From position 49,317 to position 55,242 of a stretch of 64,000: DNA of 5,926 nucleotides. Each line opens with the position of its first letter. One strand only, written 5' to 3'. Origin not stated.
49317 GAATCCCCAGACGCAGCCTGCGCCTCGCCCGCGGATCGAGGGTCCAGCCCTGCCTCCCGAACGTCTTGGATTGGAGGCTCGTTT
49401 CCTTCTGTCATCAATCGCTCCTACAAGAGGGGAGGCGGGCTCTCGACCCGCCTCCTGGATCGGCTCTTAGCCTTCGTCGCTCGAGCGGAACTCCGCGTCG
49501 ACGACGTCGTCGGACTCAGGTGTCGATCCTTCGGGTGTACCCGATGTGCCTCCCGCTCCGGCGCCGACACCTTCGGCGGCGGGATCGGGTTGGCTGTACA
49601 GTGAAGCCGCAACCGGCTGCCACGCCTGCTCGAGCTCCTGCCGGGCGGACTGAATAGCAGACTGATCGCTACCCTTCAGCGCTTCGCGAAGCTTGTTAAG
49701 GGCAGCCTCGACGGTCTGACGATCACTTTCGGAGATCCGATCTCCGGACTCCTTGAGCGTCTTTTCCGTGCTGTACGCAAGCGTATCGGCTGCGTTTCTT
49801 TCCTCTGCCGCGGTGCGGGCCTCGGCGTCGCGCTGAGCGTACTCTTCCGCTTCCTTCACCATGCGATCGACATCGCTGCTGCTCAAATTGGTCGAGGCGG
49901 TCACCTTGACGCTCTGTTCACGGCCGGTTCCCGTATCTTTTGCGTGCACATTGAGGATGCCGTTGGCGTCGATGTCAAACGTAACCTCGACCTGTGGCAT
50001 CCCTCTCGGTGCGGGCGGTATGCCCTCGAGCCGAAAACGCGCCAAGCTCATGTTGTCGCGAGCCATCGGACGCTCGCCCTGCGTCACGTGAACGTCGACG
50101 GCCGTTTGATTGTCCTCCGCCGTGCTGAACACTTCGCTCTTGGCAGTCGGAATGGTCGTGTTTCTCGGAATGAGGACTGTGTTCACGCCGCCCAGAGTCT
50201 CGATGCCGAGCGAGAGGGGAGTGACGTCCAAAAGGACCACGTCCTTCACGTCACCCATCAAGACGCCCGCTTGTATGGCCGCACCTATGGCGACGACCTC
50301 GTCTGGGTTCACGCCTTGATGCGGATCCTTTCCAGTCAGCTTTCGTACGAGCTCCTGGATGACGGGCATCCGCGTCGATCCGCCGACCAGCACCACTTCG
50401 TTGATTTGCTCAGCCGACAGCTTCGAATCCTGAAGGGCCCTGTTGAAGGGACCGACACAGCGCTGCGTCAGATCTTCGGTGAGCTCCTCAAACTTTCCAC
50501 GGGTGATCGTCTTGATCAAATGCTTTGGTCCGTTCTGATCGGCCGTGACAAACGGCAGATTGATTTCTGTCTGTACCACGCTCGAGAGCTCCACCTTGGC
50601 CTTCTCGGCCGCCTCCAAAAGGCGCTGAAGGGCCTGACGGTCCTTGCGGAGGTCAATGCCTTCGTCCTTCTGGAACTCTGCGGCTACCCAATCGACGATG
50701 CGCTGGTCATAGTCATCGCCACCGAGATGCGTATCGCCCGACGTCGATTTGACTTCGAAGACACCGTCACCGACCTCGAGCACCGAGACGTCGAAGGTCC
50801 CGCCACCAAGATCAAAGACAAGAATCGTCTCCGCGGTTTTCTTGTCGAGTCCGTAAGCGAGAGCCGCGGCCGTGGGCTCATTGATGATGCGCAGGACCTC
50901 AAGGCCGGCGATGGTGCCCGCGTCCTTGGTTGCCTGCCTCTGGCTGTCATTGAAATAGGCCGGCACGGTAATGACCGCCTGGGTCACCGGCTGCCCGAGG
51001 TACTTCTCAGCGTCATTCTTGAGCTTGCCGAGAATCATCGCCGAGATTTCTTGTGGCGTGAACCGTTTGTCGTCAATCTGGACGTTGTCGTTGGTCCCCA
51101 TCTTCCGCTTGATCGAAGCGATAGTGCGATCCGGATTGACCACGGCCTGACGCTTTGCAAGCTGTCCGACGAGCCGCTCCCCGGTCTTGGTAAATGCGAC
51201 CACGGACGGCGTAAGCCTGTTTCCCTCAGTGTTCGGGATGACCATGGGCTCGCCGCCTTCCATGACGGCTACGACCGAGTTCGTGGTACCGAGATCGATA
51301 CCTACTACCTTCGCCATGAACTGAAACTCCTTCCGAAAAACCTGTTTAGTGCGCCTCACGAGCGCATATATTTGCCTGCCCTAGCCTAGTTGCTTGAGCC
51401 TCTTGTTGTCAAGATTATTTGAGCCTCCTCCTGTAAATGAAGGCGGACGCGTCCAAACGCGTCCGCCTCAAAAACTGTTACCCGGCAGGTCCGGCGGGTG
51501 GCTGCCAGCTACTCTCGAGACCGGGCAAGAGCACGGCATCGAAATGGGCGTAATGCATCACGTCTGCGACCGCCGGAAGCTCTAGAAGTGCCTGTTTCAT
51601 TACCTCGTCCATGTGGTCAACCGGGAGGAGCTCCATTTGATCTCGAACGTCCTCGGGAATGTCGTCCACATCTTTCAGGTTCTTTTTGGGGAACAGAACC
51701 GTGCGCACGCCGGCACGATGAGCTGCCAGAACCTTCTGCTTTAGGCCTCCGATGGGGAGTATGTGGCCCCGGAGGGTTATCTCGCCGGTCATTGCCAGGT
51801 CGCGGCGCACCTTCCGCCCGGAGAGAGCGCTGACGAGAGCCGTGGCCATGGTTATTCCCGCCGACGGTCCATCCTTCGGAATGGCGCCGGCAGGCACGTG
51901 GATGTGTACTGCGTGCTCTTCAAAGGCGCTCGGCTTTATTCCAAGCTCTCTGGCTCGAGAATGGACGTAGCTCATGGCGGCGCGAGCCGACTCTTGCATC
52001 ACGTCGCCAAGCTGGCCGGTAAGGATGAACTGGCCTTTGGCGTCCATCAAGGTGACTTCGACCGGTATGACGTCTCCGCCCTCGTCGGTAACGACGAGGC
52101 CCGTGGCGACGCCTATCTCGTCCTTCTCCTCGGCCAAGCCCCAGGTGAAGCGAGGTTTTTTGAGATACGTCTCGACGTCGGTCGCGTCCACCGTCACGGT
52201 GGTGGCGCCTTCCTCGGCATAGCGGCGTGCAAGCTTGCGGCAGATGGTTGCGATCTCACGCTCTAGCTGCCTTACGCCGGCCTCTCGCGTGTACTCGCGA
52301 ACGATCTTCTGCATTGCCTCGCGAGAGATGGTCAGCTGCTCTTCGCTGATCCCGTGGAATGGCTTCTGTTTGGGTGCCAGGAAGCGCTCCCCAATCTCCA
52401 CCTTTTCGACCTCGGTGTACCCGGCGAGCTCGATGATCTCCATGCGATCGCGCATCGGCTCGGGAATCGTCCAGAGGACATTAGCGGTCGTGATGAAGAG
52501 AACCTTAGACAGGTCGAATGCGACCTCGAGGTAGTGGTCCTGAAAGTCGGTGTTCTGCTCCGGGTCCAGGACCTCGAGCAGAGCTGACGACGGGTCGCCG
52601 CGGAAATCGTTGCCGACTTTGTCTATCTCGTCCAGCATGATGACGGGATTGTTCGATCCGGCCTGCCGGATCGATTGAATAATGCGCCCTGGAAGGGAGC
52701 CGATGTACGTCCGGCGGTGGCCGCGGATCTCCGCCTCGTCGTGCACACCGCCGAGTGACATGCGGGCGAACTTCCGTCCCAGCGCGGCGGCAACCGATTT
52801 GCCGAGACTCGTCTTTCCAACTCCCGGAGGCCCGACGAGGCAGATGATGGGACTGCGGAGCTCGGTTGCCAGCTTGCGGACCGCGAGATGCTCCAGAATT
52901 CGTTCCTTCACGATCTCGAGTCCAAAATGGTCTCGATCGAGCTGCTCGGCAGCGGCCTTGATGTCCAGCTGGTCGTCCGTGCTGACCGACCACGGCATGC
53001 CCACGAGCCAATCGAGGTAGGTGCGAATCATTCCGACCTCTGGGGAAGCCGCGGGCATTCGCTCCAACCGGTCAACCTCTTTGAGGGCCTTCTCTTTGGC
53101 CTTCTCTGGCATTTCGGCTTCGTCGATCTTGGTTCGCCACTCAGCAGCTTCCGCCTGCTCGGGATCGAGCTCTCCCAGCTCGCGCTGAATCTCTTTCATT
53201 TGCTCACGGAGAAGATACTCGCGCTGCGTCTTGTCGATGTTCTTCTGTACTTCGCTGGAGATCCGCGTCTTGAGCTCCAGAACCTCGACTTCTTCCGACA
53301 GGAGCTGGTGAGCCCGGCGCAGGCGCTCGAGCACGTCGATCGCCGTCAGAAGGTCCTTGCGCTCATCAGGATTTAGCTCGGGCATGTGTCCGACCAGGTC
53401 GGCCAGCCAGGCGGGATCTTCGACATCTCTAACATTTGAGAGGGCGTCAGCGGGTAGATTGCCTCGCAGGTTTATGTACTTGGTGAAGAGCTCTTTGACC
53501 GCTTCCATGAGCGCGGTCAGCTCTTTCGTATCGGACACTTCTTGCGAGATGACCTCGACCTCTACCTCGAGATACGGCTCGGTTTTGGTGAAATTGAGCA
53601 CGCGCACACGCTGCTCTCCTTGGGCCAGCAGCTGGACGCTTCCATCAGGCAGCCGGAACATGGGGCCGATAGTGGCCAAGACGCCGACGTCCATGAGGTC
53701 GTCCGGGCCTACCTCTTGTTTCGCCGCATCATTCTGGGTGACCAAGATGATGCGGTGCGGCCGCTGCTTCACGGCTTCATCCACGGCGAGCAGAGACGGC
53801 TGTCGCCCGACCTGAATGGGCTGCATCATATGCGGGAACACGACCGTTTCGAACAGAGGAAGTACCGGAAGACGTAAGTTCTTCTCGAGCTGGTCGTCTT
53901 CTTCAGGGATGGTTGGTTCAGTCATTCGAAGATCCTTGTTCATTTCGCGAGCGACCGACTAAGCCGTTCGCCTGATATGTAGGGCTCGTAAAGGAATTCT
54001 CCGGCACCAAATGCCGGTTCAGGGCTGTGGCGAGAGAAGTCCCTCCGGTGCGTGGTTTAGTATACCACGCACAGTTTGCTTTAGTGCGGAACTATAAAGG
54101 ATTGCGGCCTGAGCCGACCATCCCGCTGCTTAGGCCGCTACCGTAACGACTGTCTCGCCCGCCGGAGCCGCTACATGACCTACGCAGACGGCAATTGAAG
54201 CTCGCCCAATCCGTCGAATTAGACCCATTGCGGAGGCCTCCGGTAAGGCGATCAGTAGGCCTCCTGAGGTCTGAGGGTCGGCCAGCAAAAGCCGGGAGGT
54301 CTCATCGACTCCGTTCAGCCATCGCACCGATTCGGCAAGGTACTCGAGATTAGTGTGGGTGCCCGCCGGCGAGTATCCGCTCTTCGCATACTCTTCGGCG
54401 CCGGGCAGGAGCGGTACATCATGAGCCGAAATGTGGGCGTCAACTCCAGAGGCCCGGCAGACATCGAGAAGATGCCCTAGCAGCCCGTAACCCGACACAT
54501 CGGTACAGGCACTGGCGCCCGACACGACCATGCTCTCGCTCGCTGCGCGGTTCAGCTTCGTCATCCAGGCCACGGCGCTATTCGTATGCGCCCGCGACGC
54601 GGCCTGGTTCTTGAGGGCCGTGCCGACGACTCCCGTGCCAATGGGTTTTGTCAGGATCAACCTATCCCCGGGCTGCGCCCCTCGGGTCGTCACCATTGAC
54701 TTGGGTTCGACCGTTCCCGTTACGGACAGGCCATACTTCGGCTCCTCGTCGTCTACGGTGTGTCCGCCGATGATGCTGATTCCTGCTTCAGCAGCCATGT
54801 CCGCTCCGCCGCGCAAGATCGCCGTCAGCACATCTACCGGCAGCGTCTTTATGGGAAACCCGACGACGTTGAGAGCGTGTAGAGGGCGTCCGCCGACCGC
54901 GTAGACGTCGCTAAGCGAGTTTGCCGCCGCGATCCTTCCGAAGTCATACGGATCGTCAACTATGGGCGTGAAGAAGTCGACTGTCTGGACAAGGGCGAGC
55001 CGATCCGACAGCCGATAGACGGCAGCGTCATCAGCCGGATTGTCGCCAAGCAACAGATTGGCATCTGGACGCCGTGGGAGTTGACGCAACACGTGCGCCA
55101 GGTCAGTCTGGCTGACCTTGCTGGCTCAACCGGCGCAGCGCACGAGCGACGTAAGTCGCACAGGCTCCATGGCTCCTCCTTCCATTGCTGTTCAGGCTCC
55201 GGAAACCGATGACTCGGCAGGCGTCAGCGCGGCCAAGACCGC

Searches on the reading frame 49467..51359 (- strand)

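Call 19: search_protein_families(library=pfam, proteins=[window:49467-51359:-], max_evalue=0.0001)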
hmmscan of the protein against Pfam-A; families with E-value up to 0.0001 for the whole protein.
window:49467-51359:- (630 aa): 2 families
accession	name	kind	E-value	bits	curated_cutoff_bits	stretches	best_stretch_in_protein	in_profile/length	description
PF00012.26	HSP70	-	3.1e-250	831.9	20.6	1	18-588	1-598/599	Hsp70 protein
PF06723.19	MreB_Mbl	-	6e-21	75.1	27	1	18-362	3-317/327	MreB/Mbl protein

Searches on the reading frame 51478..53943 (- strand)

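Call 19: search_protein_families(library=pfam, proteins=[window:51478-53943:-], max_evalue=0.0001)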
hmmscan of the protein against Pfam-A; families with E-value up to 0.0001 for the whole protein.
window:51478-53943:- (821 aa): 8 families
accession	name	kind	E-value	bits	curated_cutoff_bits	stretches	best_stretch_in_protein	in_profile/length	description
PF05362.19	Lon_C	-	1.6e-88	296.1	21.1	1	585-787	2-204/205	Lon protease (S16) C-terminal proteolytic domain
PF02190.22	LON_substr_bdg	-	6.2e-47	160.5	28.7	1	25-216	2-199/200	ATP-dependent protease La (LON) substrate-binding domain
PF00004.35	AAA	-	7.1e-25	88.4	21.2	1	367-505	1-127/131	ATPase family associated with various cellular activities (AAA)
PF22667.2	Lon_lid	-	1.5e-22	79.4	27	1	530-579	3-52/57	Lon protease AAA+ ATPase lid domain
PF13541.12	ChlI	-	6.6e-09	36.1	27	1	628-755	1-121/121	Subunit ChlI of Mg-chelatase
PF07728.20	AAA_5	-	6.2e-08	33.2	22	1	367-447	2-82/139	AAA domain (dynein-related subfamily)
PF07724.20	AAA_2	-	7.2e-06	26.6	27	0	367-491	6-127/166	AAA domain (Cdc48 subfamily)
PF13401.12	AAA_22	-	4.9e-05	24.1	27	0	365-444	6-97/130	AAA domain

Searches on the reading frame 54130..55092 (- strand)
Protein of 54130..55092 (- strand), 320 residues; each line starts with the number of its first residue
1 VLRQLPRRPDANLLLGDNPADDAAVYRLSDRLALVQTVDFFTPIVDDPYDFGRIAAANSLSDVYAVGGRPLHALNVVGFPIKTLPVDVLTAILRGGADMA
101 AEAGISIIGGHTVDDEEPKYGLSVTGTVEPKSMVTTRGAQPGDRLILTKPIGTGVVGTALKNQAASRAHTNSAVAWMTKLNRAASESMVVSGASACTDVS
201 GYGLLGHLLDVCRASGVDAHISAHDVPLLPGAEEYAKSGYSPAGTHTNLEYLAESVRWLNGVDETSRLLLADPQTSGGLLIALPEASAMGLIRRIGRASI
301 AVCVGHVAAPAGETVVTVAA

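Call 81: search_protein_families(library=pfam, proteins=[window:54130-55092:-], max_evalue=0.00001)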
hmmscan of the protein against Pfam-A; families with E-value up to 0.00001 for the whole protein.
window:54130-55092:- (320 aa): 2 families
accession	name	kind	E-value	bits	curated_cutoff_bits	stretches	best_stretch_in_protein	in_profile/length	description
PF00586.29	AIRS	-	1.3e-28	100.1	24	1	21-128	2-112/112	AIR synthase related protein, N-terminal domain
PF02769.27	AIRS_C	-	5.1e-14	53.2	23.1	1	140-315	1-153/156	AIR synthase related protein, C-terminal domain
